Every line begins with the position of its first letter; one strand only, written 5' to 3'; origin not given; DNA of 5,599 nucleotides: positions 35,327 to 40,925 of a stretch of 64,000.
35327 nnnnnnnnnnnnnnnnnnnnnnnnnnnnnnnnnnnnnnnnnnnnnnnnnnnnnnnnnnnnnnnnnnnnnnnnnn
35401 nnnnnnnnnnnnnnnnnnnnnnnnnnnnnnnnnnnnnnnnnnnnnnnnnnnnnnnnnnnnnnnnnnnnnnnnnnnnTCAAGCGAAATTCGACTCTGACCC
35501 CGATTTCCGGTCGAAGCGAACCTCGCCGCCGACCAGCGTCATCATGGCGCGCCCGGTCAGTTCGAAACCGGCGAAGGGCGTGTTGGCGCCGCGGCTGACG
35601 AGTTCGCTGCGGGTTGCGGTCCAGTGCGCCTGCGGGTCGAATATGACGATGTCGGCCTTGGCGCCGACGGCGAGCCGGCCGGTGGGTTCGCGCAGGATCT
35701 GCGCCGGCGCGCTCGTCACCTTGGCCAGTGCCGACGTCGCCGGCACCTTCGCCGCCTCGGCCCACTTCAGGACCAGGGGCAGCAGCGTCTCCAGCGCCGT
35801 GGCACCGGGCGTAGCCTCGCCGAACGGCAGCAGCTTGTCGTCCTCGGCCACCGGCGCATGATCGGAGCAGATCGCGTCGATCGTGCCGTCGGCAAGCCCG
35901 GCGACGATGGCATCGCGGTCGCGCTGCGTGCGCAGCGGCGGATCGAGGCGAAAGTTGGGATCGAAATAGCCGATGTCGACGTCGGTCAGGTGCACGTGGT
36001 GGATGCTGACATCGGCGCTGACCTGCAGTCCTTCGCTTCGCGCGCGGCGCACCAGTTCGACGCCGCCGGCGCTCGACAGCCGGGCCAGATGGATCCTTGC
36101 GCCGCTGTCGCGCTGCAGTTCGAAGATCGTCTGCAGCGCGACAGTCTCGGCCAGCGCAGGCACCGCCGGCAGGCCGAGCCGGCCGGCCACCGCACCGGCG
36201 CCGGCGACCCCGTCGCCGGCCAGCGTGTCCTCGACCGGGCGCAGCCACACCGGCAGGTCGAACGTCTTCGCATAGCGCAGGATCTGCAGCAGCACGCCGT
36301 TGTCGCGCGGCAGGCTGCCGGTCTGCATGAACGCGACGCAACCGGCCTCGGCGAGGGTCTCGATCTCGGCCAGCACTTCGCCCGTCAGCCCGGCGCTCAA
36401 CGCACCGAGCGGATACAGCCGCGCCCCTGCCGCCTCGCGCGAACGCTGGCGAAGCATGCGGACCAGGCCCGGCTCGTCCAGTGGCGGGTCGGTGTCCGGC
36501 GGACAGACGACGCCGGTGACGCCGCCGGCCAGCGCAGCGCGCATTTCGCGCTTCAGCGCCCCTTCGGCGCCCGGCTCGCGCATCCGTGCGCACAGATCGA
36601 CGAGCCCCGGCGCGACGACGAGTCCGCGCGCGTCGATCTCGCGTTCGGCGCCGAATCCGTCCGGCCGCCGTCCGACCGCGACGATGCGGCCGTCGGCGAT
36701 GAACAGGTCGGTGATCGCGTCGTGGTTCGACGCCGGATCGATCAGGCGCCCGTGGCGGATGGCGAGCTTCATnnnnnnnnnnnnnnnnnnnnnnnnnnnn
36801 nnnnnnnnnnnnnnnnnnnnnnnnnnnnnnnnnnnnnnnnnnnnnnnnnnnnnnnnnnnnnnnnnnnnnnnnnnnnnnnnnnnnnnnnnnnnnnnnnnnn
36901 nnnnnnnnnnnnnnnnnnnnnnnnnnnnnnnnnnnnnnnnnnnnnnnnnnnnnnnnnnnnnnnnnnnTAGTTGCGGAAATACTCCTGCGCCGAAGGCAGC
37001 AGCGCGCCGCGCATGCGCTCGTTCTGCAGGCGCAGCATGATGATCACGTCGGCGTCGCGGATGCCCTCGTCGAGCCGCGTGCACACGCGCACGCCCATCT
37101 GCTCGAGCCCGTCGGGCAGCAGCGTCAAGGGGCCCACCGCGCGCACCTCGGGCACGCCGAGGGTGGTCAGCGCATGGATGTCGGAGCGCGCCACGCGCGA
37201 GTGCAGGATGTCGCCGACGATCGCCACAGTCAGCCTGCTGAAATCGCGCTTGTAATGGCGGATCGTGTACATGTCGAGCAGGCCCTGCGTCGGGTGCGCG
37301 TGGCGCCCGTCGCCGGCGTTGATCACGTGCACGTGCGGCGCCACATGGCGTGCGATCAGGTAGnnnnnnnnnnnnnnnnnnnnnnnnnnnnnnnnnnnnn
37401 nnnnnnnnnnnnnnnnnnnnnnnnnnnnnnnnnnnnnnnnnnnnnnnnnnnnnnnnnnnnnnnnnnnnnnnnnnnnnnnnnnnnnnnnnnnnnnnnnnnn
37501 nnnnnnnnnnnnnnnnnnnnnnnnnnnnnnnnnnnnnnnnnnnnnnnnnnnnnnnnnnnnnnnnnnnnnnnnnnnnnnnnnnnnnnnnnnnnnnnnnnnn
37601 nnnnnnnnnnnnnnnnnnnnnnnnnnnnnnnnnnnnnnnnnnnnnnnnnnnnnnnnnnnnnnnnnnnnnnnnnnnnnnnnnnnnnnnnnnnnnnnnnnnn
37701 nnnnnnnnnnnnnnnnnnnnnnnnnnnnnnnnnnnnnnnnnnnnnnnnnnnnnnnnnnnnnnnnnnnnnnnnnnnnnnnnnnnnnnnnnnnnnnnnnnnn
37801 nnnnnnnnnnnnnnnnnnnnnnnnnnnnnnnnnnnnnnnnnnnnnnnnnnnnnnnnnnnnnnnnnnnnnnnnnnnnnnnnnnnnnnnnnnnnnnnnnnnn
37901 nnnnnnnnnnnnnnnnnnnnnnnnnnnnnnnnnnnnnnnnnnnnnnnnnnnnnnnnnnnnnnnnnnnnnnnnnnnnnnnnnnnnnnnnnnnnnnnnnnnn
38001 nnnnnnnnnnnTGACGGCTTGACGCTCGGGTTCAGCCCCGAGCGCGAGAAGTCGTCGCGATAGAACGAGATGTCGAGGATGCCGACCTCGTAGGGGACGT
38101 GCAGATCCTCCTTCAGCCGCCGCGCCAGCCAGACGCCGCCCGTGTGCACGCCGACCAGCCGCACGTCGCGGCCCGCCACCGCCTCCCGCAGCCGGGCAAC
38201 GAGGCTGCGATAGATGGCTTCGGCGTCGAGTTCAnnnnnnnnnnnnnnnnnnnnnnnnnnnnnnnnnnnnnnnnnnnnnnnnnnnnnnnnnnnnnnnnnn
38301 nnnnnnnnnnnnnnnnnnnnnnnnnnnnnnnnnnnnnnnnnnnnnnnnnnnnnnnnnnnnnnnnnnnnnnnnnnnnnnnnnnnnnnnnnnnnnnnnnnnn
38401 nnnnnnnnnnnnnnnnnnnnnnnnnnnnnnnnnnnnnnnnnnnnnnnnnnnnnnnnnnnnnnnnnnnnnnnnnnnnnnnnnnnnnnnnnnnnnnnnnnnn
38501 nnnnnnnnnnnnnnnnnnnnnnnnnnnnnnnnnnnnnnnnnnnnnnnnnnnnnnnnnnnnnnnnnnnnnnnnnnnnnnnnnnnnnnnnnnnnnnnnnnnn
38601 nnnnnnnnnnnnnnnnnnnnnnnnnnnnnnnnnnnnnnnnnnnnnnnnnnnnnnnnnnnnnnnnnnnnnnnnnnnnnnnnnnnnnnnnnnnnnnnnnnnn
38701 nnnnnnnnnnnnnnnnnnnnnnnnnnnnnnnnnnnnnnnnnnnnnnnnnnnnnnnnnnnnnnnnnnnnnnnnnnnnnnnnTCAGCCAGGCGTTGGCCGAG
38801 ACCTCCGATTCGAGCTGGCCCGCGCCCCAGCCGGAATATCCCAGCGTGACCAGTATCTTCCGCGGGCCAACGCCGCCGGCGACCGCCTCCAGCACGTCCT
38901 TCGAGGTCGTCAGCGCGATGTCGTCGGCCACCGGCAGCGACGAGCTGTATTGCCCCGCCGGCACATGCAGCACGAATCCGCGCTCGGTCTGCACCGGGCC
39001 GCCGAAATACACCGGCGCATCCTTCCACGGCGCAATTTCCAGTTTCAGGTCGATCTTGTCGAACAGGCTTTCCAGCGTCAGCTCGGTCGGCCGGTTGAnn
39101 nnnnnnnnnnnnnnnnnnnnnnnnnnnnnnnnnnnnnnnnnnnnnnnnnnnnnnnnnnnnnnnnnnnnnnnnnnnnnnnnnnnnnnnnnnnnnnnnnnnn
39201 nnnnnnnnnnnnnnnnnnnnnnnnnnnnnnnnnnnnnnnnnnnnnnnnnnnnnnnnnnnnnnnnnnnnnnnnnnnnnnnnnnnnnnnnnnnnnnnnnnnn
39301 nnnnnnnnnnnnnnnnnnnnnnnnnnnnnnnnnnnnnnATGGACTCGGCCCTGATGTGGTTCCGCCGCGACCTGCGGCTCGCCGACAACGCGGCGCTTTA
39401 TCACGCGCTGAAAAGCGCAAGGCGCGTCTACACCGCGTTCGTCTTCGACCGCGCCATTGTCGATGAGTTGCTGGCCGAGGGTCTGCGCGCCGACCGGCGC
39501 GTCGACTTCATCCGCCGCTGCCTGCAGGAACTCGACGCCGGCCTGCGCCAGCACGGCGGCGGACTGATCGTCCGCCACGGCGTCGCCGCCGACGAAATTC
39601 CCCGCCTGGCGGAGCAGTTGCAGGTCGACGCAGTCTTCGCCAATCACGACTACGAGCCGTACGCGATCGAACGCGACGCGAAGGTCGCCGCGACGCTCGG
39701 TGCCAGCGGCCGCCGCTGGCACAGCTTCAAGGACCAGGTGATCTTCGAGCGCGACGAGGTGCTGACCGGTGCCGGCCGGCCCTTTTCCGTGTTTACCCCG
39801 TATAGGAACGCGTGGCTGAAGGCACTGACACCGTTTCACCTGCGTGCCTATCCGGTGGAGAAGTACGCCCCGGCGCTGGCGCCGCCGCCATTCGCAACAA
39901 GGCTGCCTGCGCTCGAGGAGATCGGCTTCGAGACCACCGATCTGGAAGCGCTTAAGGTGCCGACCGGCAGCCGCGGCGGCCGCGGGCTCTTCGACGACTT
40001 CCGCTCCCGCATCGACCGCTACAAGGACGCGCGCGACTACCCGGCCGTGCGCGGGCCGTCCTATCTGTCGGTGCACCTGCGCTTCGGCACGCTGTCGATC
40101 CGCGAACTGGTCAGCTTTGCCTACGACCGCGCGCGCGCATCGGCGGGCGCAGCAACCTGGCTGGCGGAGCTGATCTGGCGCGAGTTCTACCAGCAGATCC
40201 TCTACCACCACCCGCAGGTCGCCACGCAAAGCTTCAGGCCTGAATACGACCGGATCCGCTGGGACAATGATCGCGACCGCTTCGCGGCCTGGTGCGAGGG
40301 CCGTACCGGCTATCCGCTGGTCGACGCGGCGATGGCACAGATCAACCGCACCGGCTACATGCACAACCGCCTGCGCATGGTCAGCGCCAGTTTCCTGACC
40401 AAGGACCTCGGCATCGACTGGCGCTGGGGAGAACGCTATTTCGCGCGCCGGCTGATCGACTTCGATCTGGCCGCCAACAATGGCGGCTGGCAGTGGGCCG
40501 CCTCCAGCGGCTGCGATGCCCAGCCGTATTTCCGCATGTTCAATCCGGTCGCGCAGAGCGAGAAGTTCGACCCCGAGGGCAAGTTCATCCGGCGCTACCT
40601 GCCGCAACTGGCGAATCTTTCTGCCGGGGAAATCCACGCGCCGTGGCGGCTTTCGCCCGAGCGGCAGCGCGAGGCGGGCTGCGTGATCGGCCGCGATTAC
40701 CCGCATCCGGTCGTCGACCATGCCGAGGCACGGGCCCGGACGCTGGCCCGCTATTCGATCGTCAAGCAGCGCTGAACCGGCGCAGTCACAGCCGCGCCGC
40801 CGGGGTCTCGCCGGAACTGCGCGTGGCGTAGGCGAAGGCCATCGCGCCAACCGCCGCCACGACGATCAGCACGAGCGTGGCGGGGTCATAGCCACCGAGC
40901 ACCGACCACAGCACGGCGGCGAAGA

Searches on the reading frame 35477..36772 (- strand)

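Call 60: search_protein_families(library=ncbifam, proteins=[window:35477-36772:-], max_evalue=1e-10)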
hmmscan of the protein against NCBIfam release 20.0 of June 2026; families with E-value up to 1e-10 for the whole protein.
window:35477-36772:- (431 aa): 32 families (the best 25 are shown)
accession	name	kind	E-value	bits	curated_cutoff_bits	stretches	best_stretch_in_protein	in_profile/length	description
NF005791.0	PRK07627.1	equivalog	6.1e-192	638.2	442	1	1-422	1-424/425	dihydroorotase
NF006838.0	PRK09357.1-3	equivalog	3e-123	411.8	644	1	1-421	1-422/423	dihydroorotase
NF006845.0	PRK09357.2-6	equivalog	4.7e-103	345.1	728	1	1-420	1-425/428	dihydroorotase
NF006558.0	PRK09059.1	equivalog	5.9e-103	344.7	645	1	6-421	8-428/430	dihydroorotase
NF005614.0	PRK07369.1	equivalog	7.5e-100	334.7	456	1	5-412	6-416/419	dihydroorotase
NF006841.0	PRK09357.2-2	equivalog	1.2e-87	294.4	640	1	9-423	8-420/421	dihydroorotase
TIGR00857.1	pyrC_multi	subfamily_domain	4.5e-86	289.4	279.05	1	21-419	6-408/412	dihydroorotase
NF006836.0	PRK09357.1-1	equivalog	6.5e-85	285.4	538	1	18-419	14-423/432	dihydroorotase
NF006844.0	PRK09357.2-5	equivalog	1.3e-83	281.4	701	1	2-420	3-420/422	dihydroorotase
NF006843.0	PRK09357.2-4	equivalog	3.7e-79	266.6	786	1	1-424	1-424/431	dihydroorotase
NF006837.0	PRK09357.1-2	equivalog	5.2e-78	262.5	575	1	4-423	4-425/428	dihydroorotase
NF006839.0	PRK09357.1-4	equivalog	7.2e-72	242.3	576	1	3-420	2-420/422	dihydroorotase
NF006842.0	PRK09357.2-3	equivalog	4.5e-69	233.2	695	1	3-416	3-434/440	dihydroorotase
NF006268.0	PRK08417.1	equivalog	1.3e-53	182.5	499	1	16-387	12-378/406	metal-dependent hydrolase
NF002668.0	PRK02382.1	equivalog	4.9e-53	180.4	452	1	20-424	13-415/436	dihydroorotase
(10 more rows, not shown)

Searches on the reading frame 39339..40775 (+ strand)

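Call 60: search_protein_families(library=ncbifam, proteins=[window:39339-40775:+], max_evalue=1e-10)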
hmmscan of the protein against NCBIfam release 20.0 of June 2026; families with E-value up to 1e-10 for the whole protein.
window:39339-40775:+ (478 aa): 5 families
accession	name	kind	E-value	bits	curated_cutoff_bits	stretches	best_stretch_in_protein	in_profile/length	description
TIGR03556.1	photolyase_8HDF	exception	2.4e-124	415.8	884.6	1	4-472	3-468/471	deoxyribodipyrimidine photo-lyase, 8-HDF type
NF007955.0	PRK10674.1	equivalog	1.3e-122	410.1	506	1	2-477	2-470/472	deoxyribodipyrimidine photo-lyase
TIGR02766.1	crypt_chrom_pln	subfamily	5.5e-70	236.5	603.85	1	4-467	2-474/480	cryptochrome photoreceptor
TIGR02765.1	crypto_DASH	subfamily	8.7e-70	235.7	317.05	1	4-423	3-430/431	DASH family cryptochrome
TIGR00591.1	phr2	superfamily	1e-15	58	550.05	0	191-349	205-373/453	deoxyribodipyrimidine photo-lyase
